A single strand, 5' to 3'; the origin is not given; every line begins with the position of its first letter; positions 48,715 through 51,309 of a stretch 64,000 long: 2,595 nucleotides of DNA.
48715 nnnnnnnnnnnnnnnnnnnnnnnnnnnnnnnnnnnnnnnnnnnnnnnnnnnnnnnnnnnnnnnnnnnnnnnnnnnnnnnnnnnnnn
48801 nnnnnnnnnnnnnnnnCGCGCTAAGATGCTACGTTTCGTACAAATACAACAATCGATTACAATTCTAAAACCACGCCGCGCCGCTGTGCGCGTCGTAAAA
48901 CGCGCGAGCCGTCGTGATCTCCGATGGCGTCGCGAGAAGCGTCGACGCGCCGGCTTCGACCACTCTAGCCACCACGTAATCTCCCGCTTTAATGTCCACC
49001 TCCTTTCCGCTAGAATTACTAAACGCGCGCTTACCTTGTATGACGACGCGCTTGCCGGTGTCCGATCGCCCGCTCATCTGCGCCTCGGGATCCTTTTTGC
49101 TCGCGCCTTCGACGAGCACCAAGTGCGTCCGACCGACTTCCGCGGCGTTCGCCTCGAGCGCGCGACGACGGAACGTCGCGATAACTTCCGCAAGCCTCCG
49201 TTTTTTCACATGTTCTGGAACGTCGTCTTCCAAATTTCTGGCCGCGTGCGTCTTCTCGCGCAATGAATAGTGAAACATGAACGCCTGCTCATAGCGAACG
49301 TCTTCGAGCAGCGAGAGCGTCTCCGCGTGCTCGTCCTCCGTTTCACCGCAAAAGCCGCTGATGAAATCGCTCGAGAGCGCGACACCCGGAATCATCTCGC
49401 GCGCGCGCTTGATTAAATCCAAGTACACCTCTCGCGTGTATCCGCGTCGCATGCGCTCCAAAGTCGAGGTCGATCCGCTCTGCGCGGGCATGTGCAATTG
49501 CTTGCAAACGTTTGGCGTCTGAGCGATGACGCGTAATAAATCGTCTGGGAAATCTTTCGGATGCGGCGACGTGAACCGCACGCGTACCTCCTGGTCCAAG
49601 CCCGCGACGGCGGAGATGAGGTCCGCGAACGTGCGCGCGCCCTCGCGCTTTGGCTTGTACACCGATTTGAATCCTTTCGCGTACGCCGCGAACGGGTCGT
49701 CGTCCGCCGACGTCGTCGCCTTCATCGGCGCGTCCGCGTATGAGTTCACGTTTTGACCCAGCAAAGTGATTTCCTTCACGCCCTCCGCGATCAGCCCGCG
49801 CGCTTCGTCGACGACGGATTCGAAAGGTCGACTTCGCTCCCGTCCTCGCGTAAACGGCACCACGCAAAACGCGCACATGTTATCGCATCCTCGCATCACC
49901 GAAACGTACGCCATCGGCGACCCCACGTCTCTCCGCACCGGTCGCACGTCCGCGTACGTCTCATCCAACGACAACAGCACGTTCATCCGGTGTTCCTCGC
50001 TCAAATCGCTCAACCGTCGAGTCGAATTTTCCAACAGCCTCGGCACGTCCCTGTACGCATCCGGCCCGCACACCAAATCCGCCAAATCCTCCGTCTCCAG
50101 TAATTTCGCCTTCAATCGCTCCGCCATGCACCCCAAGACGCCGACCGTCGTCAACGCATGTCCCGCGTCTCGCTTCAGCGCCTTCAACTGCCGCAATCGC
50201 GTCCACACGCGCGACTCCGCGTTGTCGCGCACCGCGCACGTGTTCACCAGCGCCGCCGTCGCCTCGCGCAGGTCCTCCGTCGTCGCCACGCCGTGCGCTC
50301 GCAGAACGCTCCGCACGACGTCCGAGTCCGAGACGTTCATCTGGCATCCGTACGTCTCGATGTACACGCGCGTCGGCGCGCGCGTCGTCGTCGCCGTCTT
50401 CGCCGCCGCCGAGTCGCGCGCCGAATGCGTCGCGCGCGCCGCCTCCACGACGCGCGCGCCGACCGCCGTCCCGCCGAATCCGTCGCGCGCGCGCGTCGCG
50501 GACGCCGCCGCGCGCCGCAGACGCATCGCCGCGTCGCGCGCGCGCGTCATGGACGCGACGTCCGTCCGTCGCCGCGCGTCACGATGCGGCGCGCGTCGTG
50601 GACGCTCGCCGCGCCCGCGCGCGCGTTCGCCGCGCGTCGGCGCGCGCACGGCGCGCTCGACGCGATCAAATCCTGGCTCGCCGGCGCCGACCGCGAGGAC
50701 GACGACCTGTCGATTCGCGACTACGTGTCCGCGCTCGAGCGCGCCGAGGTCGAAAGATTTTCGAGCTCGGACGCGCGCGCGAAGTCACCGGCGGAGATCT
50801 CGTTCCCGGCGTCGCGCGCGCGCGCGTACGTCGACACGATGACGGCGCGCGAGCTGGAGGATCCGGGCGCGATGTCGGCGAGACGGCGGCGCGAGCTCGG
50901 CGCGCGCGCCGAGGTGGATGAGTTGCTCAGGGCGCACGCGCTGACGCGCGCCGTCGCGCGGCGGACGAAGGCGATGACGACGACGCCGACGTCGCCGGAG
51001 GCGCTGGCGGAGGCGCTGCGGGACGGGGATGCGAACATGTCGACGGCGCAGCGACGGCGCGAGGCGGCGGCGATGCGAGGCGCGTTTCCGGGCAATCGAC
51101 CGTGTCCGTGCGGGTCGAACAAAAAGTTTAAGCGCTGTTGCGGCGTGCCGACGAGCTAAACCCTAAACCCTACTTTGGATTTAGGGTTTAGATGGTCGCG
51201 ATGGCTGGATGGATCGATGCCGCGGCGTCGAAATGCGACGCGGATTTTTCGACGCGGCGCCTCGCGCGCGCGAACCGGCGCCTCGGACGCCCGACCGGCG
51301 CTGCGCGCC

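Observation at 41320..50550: Glycyl-radical module: PFL and its radical-SAM activase flank a divergently transcribed secreted metzincin; a second radical-SAM gene abuts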

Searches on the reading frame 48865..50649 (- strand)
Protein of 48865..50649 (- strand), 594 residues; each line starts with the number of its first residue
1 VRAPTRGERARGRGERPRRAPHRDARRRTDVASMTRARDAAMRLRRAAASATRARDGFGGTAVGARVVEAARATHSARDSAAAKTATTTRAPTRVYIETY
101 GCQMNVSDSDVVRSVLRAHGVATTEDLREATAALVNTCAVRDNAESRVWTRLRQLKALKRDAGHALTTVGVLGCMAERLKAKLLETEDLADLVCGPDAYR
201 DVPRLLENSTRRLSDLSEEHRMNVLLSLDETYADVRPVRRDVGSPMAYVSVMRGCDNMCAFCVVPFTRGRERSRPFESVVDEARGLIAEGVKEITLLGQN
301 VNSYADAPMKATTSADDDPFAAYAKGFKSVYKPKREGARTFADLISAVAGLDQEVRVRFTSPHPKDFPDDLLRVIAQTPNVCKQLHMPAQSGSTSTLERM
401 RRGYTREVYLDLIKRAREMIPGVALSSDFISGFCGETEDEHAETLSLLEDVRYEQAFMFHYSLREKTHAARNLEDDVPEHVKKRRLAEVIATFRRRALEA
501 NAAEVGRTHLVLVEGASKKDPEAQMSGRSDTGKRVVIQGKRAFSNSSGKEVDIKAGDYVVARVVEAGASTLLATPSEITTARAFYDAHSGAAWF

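Call 3: search_protein_families(library=pfam, proteins=[window:48865-50649:-], max_evalue=0.01)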
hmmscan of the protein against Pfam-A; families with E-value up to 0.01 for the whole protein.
window:48865-50649:- (594 aa): 3 families
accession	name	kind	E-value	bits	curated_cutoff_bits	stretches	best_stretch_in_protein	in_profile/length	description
PF00919.26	UPF0004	-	3.1e-27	94.9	27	1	94-195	1-98/98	Uncharacterized protein family UPF0004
PF04055.27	Radical_SAM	-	3.5e-24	86.3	29.5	1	249-448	1-166/166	Radical SAM superfamily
PF01938.26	TRAM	-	5.4e-05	23.4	21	1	504-564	3-49/61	TRAM domain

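Call 30: search_protein_families(library=ncbifam, proteins=[window:48865-50649:-], max_evalue=0.001)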
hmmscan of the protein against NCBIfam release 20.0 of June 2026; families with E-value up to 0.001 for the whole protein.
window:48865-50649:- (594 aa): 16 families
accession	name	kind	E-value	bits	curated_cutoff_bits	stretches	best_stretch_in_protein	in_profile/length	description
TIGR01574.1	miaB-methiolase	equivalog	7.7e-123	410.7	355.3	2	338-554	212-423/437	tRNA (N6-isopentenyl adenosine(37)-C2)-methylthiotransferase MiaB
TIGR00089.1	TIGR00089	subfamily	2.6e-118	395.5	251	1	94-553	1-417/429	MiaB/RimO family radical SAM methylthiotransferase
NF010916.0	PRK14336.1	equivalog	8e-83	278.5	606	3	340-543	192-391/418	tRNA (N6-isopentenyl adenosine(37)-C2)-methylthiotransferase MiaB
TIGR01579.1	MiaB-like-C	equivalog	1e-72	245.7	357.05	2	331-540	198-403/416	tRNA (N(6)-L-threonylcarbamoyladenosine(37)-C(2))-methylthiotransferase MtaB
TIGR01125.1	TIGR01125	equivalog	2e-68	231.5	356.95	1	94-531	1-394/432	30S ribosomal protein S12 methylthiotransferase RimO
TIGR01578.1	MiaB-like-B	hypoth_equivalog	6.6e-65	219.5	314.7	2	341-541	200-397/421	tRNA (N(6)-L-threonylcarbamoyladenosine(37)-C(2))-methylthiotransferase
TIGR04014.1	B12_SAM_MJ_0865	equivalog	1e-19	70.7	360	2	174-307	96-222/434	methyl-coenzyme M reductase glutamine C-methyltransferase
TIGR04013.1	B12_SAM_MJ_1487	hypoth_equivalog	2.5e-15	56.2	251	2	369-455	254-337/382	TIGR04013 family B12-binding domain/radical SAM domain-containing protein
TIGR04479.1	bcpD_PhpK_rSAM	subfamily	1.1e-08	33.9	600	0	382-451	342-409/504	PhpK family radical SAM P-methyltransferase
NF009544.0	PRK12928.1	subfamily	1.2e-05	24.7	210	1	336-461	126-247/300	lipoyl synthase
TIGR04295.1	B12_rSAM_oligo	hypoth_equivalog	2.3e-05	23.3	400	1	245-296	199-250/422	TIGR04295 family B12-binding domain-containing radical SAM protein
TIGR03471.1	HpnJ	equivalog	3.5e-05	22.9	577.6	0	248-285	197-238/472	hopanoid biosynthesis associated radical SAM protein HpnJ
TIGR04072.2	rSAM_ladder_B12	equivalog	3.5e-05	22.6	360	1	244-289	178-224/443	lipid biosynthesis B12-binding/radical SAM protein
NF040546.1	rSAM_CUAEP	equivalog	3.9e-05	22.5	500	1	242-296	167-222/468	CUAEP/CCAEP-tail radical SAM (seleno)protein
NF004019.1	PRK05481.1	subfamily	0.00019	20.8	203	1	336-453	107-219/286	lipoyl synthase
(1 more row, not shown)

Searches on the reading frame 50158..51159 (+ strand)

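Call 3: search_protein_families(library=pfam, proteins=[window:50158-51159:+], max_evalue=0.01)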
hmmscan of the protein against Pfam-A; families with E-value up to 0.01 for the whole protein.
window:50158-51159:+ (333 aa): 1 family
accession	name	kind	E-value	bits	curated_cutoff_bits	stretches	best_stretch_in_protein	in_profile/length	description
PF02810.21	SEC-C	-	2.5e-06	27.7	20.4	1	315-329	4-18/19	SEC-C motif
